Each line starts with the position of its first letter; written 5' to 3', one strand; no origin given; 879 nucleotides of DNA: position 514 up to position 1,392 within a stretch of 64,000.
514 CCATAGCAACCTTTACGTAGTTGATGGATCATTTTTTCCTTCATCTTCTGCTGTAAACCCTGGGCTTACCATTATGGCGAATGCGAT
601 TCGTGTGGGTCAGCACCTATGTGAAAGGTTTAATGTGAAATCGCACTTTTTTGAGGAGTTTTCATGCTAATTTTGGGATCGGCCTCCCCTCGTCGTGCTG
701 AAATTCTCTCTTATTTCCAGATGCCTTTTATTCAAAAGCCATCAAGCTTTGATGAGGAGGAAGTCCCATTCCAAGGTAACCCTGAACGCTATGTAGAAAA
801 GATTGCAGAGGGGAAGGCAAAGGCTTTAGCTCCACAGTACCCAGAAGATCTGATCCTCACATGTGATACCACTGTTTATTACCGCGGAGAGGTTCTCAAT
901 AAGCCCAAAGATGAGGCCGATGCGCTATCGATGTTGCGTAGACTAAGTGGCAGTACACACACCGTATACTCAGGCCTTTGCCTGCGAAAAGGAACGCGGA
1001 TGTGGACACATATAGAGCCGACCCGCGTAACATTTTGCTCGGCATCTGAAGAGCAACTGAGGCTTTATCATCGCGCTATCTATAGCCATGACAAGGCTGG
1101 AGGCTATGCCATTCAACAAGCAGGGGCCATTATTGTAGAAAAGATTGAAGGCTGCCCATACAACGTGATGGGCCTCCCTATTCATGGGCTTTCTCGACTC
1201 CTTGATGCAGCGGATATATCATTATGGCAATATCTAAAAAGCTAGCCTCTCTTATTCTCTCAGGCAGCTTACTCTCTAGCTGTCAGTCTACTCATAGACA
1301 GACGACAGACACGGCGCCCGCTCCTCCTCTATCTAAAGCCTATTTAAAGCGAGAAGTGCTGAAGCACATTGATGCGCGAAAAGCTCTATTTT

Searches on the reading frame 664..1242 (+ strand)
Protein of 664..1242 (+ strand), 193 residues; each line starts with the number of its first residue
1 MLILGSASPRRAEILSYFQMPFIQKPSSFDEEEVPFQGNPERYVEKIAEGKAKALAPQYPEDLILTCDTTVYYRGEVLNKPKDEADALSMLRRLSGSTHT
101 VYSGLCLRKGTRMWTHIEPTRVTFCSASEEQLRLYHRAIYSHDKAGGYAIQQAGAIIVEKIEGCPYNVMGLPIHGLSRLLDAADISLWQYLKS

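Call 84: find_encoding_contigs(protein=window:664-1242:+, flank=10000, max_places=3)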
Protein window:664-1242:+ (193 aa): 3 contigs read that carry it; 2 places shown.
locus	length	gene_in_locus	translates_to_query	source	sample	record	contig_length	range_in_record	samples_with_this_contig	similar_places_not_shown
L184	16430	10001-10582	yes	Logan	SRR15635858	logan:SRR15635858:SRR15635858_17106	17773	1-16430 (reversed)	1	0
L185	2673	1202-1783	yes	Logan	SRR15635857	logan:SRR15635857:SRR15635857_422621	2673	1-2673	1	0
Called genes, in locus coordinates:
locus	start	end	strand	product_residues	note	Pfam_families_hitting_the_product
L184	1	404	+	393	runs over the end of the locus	PF00534:Glycos_transf_1 (weak)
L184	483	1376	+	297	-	PF00892:EamA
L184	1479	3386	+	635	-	PF12228:DUF3604 (weak)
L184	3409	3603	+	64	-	-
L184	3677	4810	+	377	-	PF04055:Radical_SAM, PF19288:CofH_C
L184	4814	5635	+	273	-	PF02621:VitK2_biosynth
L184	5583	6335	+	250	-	PF01209:Ubie_methyltran, PF00891:Methyltransf_2 (weak), PF13489:Methyltransf_23, PF13649:Methyltransf_25, PF13847:Methyltransf_31, PF08241:Methyltransf_11, PF08242:Methyltransf_12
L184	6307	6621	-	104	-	-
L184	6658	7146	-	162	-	-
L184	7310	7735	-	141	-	-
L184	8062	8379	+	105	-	-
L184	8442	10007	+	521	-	PF00732:GMC_oxred_N, PF00890:FAD_binding_2 (faint), PF01266:DAO (weak), PF07992:Pyr_redox_2 (faint), PF05199:GMC_oxred_C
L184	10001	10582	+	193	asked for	PF02545:Maf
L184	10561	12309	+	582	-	PF02985:HEAT (faint), PF13646:HEAT_2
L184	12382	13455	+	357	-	-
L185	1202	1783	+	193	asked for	PF02545:Maf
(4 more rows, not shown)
